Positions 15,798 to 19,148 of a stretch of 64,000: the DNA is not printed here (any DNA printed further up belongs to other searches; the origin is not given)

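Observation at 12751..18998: Tandemly duplicated giant secreted proteins built from ~100-aa GKG/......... modules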

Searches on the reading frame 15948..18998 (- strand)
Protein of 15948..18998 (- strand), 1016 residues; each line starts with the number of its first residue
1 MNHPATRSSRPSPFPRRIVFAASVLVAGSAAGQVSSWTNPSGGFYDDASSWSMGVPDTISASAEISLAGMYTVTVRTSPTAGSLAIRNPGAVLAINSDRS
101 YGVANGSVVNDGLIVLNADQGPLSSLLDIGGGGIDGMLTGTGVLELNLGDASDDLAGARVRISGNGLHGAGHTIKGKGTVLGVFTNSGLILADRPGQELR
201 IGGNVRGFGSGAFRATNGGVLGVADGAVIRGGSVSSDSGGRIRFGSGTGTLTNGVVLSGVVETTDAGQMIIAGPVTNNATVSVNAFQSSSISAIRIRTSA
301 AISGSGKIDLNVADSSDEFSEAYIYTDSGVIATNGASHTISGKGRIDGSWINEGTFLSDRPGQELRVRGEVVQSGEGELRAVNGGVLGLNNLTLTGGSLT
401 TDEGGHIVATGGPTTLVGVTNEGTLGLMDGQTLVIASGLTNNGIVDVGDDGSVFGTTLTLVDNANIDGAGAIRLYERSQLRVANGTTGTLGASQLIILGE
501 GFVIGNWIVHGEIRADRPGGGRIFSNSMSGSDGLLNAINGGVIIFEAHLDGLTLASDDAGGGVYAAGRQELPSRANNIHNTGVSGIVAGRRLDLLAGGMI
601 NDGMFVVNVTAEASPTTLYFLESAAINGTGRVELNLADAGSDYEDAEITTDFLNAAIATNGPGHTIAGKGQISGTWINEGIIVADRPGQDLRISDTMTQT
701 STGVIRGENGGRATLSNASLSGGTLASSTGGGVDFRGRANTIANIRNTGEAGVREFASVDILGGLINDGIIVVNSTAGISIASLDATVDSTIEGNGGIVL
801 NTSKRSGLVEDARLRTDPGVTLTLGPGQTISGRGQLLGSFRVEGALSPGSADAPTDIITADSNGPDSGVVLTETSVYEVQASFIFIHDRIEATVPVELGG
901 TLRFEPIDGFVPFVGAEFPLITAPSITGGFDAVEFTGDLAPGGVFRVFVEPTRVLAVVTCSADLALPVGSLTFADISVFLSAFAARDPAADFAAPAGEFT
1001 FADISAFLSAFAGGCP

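Call 3: search_protein_families(library=pfam, proteins=[window:15948-18998:-], max_evalue=1)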
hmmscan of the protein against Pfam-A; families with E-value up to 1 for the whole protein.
window:15948-18998:- (1016 aa): 2 families
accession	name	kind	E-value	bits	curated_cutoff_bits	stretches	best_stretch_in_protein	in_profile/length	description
PF19135.5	DUF5818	-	0.14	12.2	27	0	142-165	19-42/57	Protein of unknown function (DUF5818)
PF11765.13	Hyphal_reg_CWP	-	0.53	9.5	28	0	759-805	76-121/328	Hyphally regulated cell wall protein N-terminal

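Call 4: search_protein_families(library=ncbifam, proteins=[window:15948-18998:-], max_evalue=1)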
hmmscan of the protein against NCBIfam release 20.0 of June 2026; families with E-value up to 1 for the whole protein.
window:15948-18998:- (1016 aa): 1 family
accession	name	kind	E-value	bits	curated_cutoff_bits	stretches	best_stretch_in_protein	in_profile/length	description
NF041540.1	dockerin_GC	domain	6.2e-11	42.5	29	1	960-1015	1-67/67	GC-type dockerin domain-anchored protein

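Call 9: find_homologous_proteins(query=window:15948-18998:-, max_evalue=0.001)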
Query window:15948-18998:- (1016 aa): 41 proteins with E <= 0.001 among 8000 candidates.
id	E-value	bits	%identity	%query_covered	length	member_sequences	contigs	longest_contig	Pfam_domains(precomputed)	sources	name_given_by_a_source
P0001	0.0e+0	2154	100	100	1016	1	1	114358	-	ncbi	-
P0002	0.0e+0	1170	59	97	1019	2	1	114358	-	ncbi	-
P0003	0.0e+0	1083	56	97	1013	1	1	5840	-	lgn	-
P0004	5.7e-245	834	39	90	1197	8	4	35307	-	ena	-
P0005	1.7e-242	825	38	90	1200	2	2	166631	-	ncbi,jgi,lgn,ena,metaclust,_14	metaclust:\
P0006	3.5e-242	824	38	90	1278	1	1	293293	-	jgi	jgi:hypothetical protein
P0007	4.4e-183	629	39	96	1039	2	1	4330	-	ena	-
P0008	2.0e-167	577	46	59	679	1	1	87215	-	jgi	jgi:hypothetical protein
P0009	1.7e-73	266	31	95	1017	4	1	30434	-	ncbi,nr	ncbi:MAG: hypothetical protein CMJ31_12190 [Phycisphaerae bacterium]|nr:hypothetical protein [Phycis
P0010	2.5e-62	229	29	98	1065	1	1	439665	-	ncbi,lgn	-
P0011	6.0e-61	225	31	69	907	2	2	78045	-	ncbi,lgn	-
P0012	9.7e-60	221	29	98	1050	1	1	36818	-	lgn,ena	-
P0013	1.9e-59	220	29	97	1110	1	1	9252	-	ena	-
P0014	6.6e-59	218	28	98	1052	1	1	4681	-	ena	-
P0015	1.3e-58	217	29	99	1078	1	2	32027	PF11765.14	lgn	-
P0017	1.3e-55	207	28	96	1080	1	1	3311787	-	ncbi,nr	ncbi:MAG: hypothetical protein H6810_06210 [Phycisphaeraceae bacterium]|nr:MAG: hypothetical protein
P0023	3.2e-44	169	26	68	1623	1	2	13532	PF00404.25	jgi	jgi:hypothetical protein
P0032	1.4e-21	94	26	82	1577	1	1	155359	PF00404.25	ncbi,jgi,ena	jgi:filamentous hemagglutinin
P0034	2.6e-14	70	28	65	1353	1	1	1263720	PF03160.21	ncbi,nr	ncbi:hypothetical protein KQI84_00250 [bacterium]|nr:hypothetical protein [bacterium]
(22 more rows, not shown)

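Call 10: search_solved_structures(query=window:15948-18998:-, max_evalue=1)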
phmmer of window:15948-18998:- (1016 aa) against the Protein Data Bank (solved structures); distinct sequences matched with E-value up to 1: 0.

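Call 18: find_encoding_contigs(protein=P0001, flank=10000, max_places=3)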
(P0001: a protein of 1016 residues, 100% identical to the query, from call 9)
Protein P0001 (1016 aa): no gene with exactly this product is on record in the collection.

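Call 19: find_encoding_contigs(protein=P0005, flank=10000, max_places=3)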
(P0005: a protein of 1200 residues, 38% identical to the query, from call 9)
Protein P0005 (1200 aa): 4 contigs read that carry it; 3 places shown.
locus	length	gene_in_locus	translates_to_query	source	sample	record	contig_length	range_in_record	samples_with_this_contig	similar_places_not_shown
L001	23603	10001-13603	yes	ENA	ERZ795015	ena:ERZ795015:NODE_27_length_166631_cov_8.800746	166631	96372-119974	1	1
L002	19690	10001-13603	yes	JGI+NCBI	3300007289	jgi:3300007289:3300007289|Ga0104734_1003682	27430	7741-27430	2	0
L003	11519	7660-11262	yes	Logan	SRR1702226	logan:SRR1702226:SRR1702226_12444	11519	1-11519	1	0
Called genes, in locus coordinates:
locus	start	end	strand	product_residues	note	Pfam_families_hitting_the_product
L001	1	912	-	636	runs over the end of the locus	PF13583:Reprolysin_4, PF13688:Reprolysin_5, PF13582:Reprolysin_3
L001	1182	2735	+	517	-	PF00890:FAD_binding_2 (weak), PF01134:GIDA (weak), PF01266:DAO (faint), PF07992:Pyr_redox_2, PF12831:FAD_oxidored (weak), PF13450:NAD_binding_8 (faint), PF00070:Pyr_redox, PF02852:Pyr_redox_dim, +1 more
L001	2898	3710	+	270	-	-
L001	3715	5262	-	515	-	PF01120:Alpha_L_fucos, PF00754:F5_F8_type_C (weak)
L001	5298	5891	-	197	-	PF00440:TetR_N, PF16925:TetR_C_13 (weak)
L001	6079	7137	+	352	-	-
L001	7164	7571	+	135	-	-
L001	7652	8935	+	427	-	-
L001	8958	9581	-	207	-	-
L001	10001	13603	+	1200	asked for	-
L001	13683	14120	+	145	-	PF00825:Ribonuclease_P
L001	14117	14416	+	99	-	PF01809:YidD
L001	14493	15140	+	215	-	PF00440:TetR_N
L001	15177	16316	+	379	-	PF00266:Aminotran_5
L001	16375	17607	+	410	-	PF13439:Glyco_transf_4, PF13579:Glyco_trans_4_4, PF00534:Glycos_transf_1, PF13692:Glyco_trans_1_4, PF13524:Glyco_trans_1_2 (faint)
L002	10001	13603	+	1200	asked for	-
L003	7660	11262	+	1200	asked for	-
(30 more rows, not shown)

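Call 23: find_related_loci(query=A2, collection=genome_contigs, flank=8000)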
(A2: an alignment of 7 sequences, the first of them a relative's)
Query A2 (1016 aa) in genome_contigs; peptide patterns used: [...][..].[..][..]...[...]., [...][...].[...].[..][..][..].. (x = any residue, [..] = any of these).
117 stretches matched a pattern; 5 encode a relative of the query (tblastn E <= 1e-3); 5 distinct loci.
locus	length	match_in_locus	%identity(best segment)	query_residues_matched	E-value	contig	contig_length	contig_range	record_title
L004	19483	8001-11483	40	34-1015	4e-180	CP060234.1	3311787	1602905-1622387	MAG: Phycisphaeraceae bacterium isolate HK-STAS-PLAN-6 chromosome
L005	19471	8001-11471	38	36-1015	9e-165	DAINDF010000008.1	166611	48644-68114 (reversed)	MAG TPA_asm: Phycisphaerales bacterium isolate CTOTU46463 NODE_28_length_166611_cov_8.744218, whole genome shotgun seque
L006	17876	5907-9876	39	10-1016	5e-163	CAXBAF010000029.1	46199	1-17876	MAG TPA_asm: uncultured Phycisphaerales bacterium isolate ERR594396_binner123_Refined_16 genome assembly, contig: ERZ277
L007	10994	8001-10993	43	11-1016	9e-78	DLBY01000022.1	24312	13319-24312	MAG TPA_asm: Phycisphaerales bacterium UBA7812 UBA7812_contig_47102, whole genome shotgun sequence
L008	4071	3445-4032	41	31-706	5e-32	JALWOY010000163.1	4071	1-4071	MAG: Phycisphaerales bacterium isolate M2_maxbin2_scaf2bin.260 M2_NODE_44548_length_4071_cov_6.941937, whole genome shot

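Call 28: find_encoding_contigs(protein=P0003, flank=10000, max_places=3)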
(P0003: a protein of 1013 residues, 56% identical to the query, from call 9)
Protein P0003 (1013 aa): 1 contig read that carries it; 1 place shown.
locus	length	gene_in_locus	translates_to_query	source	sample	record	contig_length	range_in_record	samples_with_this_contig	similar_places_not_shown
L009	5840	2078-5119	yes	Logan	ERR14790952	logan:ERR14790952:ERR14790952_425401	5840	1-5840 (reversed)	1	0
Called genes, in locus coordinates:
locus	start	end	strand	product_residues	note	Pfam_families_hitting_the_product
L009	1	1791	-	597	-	?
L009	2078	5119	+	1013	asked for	-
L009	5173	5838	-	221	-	?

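Call 33: predict_structure(alignment_id=A1)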
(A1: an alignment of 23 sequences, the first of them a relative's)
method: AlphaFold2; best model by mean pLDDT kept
length: 1016 residues; sequences in the alignment: 23
mean_pLDDT: 90.7   pTM: 0.70
mean pLDDT of the five models: 90.7, 90.6, 90.2, 89.9, 89.6
residues with pLDDT >= 90: 761; 70-90: 215; 50-70: 9; < 50: 31
segments of 3 or more residues with pLDDT < 50: 1-31
pLDDT, mean of each block of 10 residues (from residue 1): 31 31 34 85 94 91 94 96 95 96 95 96 93 93 95 90 94 96 96 94 91 95 92 94 88 95 91 96 92 95 96 88 96 96 96 96 92 92 95 95 93 92 93 93 91 88 92 90 91 77 90 82 78 88 92 89 89 94 95 95 96 93 96 92 94 87 96 97 93 96 95 96 95 96 97 96 95 92 96 96 86 96 96 97 95 90 95 96 94 97 94 91 96 92 89 93 82 86 86 84 87 73
secondary structure, 60 per line:
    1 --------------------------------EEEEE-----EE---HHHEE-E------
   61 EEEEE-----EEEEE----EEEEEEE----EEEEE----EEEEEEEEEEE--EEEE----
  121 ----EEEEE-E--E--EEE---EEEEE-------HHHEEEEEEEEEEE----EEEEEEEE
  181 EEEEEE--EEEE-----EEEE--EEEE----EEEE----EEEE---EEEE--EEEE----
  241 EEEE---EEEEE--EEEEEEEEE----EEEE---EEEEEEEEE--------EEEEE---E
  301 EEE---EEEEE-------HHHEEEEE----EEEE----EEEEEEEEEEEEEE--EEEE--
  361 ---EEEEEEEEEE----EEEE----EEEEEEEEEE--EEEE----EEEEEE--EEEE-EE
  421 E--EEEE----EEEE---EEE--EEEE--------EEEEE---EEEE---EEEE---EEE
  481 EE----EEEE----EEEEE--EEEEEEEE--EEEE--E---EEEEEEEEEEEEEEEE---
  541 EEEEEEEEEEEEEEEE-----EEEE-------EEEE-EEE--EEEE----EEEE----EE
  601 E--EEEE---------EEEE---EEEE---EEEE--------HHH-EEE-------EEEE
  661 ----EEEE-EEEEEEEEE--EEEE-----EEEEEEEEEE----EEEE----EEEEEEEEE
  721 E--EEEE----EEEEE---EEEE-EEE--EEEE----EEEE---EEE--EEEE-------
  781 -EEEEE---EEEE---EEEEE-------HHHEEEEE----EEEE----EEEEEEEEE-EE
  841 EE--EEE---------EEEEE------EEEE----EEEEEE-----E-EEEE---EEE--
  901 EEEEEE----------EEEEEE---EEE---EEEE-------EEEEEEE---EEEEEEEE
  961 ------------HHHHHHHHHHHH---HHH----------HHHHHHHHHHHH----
elements in order (helices of 4 or more, strands of 3 or more residues): E33-37 E61-65 E71-75 E80-86 E91-95 E100-110 E113-116 E125-129 E137-139 E143-147 E158-168 E173-186 E189-192 E198-201 E204-207 E212-215 E220-223 E227-230 E233-236 E241-244 E248-252 E255-263 E268-271 E275-283 E292-296 E300-303 E307-311 E322-326 E331-334 E339-352 E355-358 E364-373 E378-381 E386-395 E398-401 E406-411 E414-417 E419-421 E424-427 E432-435 E439-441 E444-447 E456-460 E464-467 E471-474 E478-482 E487-490 E495-499 E502-509 E512-515 E522-537 E541-556 E562-565 E573-576 E578-580 E583-586 E591-594 E599-601 E604-607 E617-620 E624-627 E631-634 E647-649 E657-660 E665-668 E670-678 E681-684 E690-699 E704-707 E712-721 E724-727 E732-736 E740-743 E745-747 E750-753 E758-761 E765-767 E770-773 E782-786 E790-793 E797-801 E812-816 E821-824 E829-837 E839-842 E845-847 E857-861 E868-871 E876-881 E889-892 E896-898 E901-906 E917-922 E926-928 E932-935 E943-949 E953-960 H973-984 H1001-1012

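Call 36: fold_search(model_id=the predicted structure, library=pdb)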
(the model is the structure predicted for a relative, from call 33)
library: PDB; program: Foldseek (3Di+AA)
matches with E <= 10: 164; with E <= 0.001: 6
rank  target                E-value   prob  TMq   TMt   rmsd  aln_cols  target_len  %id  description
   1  7koh_C                1.8e-05  1.00  0.15  0.24  18.5       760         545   12  Crystal structure of antigen 43 from Escherichia coli EDL933 (released 2022-03-09)
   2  7koh_D                2.6e-05  1.00  0.16  0.25  18.4       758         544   11  Crystal structure of antigen 43 from Escherichia coli EDL933 (released 2022-03-09)
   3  7ko9                  1.0e-04  1.00  0.19  0.30  16.4       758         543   12  Crystal structure of antigen 43 from uropathogenic Escherichia coli UTI89 (released 2022-03-09)
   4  7jvi_A                1.6e-04  1.00  0.18  0.37  13.1       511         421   11  Crystal structure of a beta-helix domain retrieved from capybara gut metagenome (released 2021-09-08)
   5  7koh_B                3.4e-04  0.99  0.17  0.28  18.3       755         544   10  Crystal structure of antigen 43 from Escherichia coli EDL933 (released 2022-03-09)
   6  7koh_A                7.7e-04  0.97  0.16  0.26  18.5       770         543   10  Crystal structure of antigen 43 from Escherichia coli EDL933 (released 2022-03-09)
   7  1dab                  1.1e-03  0.60  0.10  0.16  19.5       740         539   15  The Structure of Bordetella Pertussis Virulence Factor P.69 Pertactin (released 1999-12-15)
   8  8e7f                  1.4e-03  1.00  0.11  0.17  11.2       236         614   14  Crystal structure of the autotransporter Ssp from Serratia marcescens. (released 2023-03-08)
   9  9mne_B                1.8e-03  0.60  0.13  0.14  19.3       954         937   12  Crystal structure of enteropathogenic Escherichia coli EspC (released 2025-10-29)
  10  2iou_G                1.8e-03  0.57  0.10  0.18  18.3       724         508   13  Major Tropism Determinant P1 (Mtd-P1) Variant Complexed with Bordetella brochiseptica Virulence Factor Pertactin extra (released 2007-10-23)
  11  3sze                  2.1e-03  0.33  0.11  0.11  24.4      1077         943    9  Crystal structure of the passenger domain of the E. coli autotransporter EspP (released 2011-10-12)
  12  3ak5_C                4.9e-03  0.69  0.17  0.17  17.6       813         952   12  Hemoglobin protease (Hbp) passenger missing domain-2 (released 2010-10-06)
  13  9mne_A                4.9e-03  0.23  0.10  0.10  24.0      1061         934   10  Crystal structure of enteropathogenic Escherichia coli EspC (released 2025-10-29)
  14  4kh3                  8.1e-03  0.51  0.13  0.21  21.2       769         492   13  Structure of a bacterial self-associating protein (released 2014-01-15)
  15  3h09_B                1.3e-02  0.28  0.13  0.13  17.6       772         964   11  The structure of Haemophilus influenzae IgA1 protease (released 2009-04-21)
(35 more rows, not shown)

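Call 42: search_protein_families(library=pfam, proteins=[P0023, P0032, P0034], max_evalue=10)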
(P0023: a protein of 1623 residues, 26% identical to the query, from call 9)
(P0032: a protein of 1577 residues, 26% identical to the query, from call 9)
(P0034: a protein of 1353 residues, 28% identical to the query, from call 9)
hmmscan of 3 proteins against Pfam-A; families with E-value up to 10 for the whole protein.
P0023 (1623 aa): 4 families
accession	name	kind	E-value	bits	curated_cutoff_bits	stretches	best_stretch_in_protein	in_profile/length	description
PF00404.24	Dockerin_1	-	9.9e-06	26.1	22.9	1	1509-1560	2-57/57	Dockerin type I domain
PF19135.5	DUF5818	-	0.0021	18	27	0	308-329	32-53/57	Protein of unknown function (DUF5818)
PF13464.11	RodZ_C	-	0.0027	18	23.9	2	536-591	16-71/72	RodZ C-terminal domain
PF10531.15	SLBB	-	3.4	8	27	0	1305-1325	3-23/55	SLBB domain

P0032 (1577 aa): 3 families
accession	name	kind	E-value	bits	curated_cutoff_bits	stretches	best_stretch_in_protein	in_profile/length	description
PF00404.24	Dockerin_1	-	1.7e-05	25.3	22.9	1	1467-1524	1-56/57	Dockerin type I domain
PF07589.16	PEP-CTERM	-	0.00033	21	20.7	1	1547-1571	1-24/24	PEP-CTERM motif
PF04887.17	Pox_M2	-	7.1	6.5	25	0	358-411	19-73/196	Poxvirus M2 protein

P0034 (1353 aa): 4 families
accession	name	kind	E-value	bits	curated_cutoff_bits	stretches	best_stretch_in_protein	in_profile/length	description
PF03160.20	Calx-beta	-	1.2e-10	41.9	27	1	1253-1341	26-119/119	Calx-beta domain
PF07550.17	Shr-like_HID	-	0.091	13.7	22.3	1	1247-1307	10-70/82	Heme-binding protein Shr-like, Hb-interacting domain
PF23278.1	Piwi_N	-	0.35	11.6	27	0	609-624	29-44/75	Piwi, N-terminal domain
PF18663.7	Pallilysin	-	0.41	11.1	25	0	660-715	49-104/118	Pallilysin beta barrel domain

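Call 63: search_dna_similar(query=window:15948-18998:-, collection=plasmids, mode=protein, max_rows=10)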
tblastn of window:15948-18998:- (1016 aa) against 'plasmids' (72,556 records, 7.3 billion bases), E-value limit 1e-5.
No match.
